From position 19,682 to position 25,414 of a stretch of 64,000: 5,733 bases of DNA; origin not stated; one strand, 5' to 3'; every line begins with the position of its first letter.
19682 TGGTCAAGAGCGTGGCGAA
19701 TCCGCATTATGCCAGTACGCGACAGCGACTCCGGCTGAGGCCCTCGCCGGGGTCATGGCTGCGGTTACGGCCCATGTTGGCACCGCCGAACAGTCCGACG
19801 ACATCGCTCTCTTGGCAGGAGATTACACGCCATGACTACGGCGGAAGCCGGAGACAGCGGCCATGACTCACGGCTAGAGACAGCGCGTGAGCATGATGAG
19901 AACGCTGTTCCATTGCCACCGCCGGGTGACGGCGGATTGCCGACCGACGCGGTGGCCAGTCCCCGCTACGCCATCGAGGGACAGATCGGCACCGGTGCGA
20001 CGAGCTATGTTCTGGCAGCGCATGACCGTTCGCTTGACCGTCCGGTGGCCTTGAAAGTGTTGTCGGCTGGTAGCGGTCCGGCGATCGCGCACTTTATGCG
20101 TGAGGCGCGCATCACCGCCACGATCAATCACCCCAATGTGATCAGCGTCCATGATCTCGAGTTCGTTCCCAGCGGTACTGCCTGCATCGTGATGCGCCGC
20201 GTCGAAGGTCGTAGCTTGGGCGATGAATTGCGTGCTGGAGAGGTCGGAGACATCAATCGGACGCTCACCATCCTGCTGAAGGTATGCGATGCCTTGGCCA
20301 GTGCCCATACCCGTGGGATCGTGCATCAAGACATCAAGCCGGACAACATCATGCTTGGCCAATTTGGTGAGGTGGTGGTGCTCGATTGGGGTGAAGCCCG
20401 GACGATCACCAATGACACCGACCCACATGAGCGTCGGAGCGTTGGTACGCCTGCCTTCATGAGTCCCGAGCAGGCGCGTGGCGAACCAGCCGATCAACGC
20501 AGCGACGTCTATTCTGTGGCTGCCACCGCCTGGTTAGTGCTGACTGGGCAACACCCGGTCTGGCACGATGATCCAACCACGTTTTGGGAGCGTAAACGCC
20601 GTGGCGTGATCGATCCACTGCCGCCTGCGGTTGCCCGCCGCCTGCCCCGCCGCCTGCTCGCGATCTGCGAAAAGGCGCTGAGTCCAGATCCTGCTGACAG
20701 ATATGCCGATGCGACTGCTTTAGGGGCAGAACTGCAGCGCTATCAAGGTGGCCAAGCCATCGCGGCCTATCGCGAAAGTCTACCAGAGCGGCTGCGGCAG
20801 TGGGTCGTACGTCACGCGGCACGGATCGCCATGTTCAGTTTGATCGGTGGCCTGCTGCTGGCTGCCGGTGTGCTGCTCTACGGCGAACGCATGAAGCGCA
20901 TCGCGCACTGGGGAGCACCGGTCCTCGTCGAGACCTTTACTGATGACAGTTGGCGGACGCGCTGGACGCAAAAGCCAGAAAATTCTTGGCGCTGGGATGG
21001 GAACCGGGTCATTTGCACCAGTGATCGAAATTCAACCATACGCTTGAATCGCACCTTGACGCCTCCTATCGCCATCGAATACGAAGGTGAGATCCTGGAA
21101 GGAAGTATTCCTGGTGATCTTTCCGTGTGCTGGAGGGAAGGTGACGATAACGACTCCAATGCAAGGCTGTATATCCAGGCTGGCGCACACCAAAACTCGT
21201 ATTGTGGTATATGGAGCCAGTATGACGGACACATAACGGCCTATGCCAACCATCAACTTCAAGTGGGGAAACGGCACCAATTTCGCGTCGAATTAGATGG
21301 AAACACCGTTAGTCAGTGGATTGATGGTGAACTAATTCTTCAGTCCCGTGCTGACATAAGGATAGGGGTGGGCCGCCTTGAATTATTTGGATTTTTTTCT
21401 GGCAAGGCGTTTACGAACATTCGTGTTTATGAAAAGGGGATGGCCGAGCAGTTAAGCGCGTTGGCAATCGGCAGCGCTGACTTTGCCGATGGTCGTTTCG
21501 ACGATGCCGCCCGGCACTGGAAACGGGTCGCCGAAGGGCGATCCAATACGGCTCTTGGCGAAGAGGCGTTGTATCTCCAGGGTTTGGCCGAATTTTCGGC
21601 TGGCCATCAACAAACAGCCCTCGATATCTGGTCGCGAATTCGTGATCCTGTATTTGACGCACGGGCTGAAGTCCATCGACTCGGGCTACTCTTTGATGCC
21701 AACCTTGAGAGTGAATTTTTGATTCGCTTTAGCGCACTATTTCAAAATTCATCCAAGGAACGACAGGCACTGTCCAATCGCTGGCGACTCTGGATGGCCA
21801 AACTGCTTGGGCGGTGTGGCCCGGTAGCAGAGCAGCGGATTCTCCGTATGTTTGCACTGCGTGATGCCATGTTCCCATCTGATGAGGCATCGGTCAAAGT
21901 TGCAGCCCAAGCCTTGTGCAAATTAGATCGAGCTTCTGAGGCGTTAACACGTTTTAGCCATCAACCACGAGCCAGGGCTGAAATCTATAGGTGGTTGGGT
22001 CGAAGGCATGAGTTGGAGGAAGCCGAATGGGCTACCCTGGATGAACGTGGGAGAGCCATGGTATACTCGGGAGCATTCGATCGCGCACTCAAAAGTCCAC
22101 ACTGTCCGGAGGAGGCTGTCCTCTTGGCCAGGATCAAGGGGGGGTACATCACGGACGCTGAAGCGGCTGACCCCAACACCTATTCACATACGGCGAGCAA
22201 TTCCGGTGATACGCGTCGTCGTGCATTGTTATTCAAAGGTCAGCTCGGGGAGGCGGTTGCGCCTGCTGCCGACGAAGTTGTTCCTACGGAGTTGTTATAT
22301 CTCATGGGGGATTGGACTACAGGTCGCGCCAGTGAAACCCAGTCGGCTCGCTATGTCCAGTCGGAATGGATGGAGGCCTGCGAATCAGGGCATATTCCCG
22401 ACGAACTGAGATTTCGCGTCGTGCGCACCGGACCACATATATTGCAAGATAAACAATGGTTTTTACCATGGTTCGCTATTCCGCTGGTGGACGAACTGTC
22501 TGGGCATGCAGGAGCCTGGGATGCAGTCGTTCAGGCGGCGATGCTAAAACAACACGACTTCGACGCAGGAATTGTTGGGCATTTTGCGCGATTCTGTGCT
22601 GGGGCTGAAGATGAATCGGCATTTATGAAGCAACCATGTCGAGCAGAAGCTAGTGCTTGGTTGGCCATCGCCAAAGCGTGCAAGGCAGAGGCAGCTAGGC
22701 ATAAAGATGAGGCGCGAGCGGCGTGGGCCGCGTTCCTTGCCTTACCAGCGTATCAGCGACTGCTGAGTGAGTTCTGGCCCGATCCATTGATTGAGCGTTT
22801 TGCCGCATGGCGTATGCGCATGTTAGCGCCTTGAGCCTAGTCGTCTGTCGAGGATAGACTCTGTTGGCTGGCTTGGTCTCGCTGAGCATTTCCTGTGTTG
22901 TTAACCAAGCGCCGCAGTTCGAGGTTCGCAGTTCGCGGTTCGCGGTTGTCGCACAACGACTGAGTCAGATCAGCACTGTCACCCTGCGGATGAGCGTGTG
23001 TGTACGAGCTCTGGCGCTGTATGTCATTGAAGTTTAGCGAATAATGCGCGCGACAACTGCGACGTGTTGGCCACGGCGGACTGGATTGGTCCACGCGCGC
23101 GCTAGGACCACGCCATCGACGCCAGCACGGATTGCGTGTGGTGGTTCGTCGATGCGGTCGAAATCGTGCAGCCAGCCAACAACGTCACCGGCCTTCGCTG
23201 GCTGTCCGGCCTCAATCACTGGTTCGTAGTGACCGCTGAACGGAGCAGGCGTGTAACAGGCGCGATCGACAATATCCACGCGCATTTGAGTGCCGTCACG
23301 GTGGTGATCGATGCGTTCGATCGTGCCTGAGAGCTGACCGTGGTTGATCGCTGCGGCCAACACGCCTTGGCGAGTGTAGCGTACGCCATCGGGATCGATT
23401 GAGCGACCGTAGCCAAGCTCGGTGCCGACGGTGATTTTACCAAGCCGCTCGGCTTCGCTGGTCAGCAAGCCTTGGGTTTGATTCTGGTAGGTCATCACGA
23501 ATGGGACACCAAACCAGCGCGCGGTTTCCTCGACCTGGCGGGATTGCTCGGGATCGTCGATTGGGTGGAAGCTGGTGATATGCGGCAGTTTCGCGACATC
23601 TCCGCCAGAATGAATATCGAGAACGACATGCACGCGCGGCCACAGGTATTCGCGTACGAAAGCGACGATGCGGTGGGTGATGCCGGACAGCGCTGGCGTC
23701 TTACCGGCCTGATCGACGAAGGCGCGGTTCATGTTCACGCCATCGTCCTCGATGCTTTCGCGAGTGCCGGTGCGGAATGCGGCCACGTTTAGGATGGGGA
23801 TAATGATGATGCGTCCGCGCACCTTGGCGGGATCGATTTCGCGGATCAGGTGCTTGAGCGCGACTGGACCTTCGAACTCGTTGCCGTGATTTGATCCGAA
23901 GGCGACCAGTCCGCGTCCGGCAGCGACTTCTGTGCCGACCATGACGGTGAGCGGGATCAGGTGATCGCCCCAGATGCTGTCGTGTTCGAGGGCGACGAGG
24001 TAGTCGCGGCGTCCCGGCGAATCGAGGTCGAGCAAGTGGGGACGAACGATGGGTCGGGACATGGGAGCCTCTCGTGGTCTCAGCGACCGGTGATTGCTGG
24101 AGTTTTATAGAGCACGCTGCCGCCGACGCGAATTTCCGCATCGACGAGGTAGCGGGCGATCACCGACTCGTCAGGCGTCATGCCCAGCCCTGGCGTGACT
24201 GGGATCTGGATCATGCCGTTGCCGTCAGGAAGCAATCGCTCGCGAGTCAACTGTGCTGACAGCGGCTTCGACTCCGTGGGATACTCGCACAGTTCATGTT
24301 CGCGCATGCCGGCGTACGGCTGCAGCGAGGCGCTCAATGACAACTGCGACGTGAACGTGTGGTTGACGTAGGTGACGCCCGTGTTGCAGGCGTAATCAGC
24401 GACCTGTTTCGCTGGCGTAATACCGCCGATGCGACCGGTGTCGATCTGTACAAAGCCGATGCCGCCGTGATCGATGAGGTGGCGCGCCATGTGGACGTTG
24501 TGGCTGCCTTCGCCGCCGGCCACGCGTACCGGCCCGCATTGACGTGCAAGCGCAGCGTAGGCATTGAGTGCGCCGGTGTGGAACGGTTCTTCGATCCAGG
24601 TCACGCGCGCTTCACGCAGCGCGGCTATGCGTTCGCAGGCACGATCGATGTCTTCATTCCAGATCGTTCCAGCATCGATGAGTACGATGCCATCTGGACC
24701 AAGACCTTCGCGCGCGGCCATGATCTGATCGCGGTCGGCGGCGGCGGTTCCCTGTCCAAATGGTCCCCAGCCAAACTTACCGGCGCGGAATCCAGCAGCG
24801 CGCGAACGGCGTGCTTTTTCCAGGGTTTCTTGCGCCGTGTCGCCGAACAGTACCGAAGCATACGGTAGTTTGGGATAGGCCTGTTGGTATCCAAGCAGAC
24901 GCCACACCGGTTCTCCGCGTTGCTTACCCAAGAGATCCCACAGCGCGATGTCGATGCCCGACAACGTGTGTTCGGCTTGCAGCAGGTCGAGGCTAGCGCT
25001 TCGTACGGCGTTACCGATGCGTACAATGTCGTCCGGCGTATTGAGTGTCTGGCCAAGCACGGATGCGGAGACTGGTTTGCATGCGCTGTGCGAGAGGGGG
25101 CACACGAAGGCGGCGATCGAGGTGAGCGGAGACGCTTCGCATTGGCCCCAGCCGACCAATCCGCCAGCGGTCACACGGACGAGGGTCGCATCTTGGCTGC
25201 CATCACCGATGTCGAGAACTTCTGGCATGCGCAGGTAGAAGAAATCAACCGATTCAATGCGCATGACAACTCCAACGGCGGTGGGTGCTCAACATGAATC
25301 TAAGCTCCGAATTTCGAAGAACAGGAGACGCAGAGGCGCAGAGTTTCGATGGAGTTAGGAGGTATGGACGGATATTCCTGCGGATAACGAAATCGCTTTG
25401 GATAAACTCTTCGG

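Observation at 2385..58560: Long hairpin elements with tandem-oligomer arms fill nearly every intergenic gap, usually starting just after stop codons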

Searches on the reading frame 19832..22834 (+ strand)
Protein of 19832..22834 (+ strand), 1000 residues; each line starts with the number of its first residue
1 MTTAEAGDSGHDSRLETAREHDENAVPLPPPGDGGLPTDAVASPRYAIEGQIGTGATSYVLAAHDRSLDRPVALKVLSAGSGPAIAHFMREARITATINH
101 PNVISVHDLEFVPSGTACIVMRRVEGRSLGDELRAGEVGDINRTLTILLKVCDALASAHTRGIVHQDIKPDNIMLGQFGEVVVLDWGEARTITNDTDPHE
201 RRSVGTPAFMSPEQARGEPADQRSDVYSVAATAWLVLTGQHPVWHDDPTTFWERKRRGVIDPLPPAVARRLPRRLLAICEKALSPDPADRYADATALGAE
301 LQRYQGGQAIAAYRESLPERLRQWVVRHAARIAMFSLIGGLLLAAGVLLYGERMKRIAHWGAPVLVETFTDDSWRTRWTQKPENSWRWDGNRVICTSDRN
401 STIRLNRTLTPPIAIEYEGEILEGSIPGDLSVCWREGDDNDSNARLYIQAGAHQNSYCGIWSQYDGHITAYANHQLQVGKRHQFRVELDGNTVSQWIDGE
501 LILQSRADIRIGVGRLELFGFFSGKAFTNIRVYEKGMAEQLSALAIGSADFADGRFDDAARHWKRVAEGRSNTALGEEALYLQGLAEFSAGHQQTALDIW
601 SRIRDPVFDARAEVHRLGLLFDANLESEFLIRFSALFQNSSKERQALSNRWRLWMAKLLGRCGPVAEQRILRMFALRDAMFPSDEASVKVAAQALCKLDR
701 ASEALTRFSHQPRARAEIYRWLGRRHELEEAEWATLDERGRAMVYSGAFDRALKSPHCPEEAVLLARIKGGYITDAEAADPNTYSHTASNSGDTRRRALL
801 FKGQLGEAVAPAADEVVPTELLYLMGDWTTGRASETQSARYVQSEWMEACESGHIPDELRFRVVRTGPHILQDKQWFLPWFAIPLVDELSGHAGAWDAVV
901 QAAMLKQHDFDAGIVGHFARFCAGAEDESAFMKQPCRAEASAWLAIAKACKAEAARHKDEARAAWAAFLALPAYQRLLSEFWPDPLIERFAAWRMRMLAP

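Call 16: search_protein_families(library=pfam, proteins=[window:19832-22834:+])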
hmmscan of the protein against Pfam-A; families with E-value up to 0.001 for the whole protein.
window:19832-22834:+ (1000 aa): 4 families
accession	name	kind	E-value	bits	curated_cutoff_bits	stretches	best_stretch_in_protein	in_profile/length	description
PF00069.31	Pkinase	-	2.2e-35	122.8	31.7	1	46-292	1-253/263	Protein kinase domain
PF07714.23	PK_Tyr_Ser-Thr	-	7.9e-23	81.5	23.1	1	49-271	4-233/258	Protein tyrosine and serine/threonine kinase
PF01636.29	APH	-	0.00016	22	23.2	1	133-190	138-198/239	Phosphotransferase enzyme family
PF17667.7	Pkinase_fungal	-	0.00051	19.3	24.1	1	137-227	281-377/387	Fungal protein kinase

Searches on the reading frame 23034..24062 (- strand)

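Call 16: search_protein_families(library=pfam, proteins=[window:23034-24062:-])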
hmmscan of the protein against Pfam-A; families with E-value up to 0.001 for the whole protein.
window:23034-24062:- (342 aa): 1 family
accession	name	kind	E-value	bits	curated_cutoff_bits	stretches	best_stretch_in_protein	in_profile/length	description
PF24827.1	AstE_AspA_cat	-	7.8e-31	107.6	25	1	50-236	3-187/192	Succinylglutamate desuccinylase/Aspartoacylase catalytic domain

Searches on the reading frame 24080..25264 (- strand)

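Call 16: search_protein_families(library=pfam, proteins=[window:24080-25264:-])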
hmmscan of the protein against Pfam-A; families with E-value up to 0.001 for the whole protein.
window:24080-25264:- (394 aa): 2 families
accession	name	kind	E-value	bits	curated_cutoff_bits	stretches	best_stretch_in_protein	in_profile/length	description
PF13378.12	MR_MLE_C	-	1.6e-44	152.7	29.4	1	147-367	2-218/219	Enolase C-terminal domain-like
PF02746.21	MR_MLE_N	-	2e-09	38.1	22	1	24-125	26-117/117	Mandelate racemase / muconate lactonizing enzyme, N-terminal domain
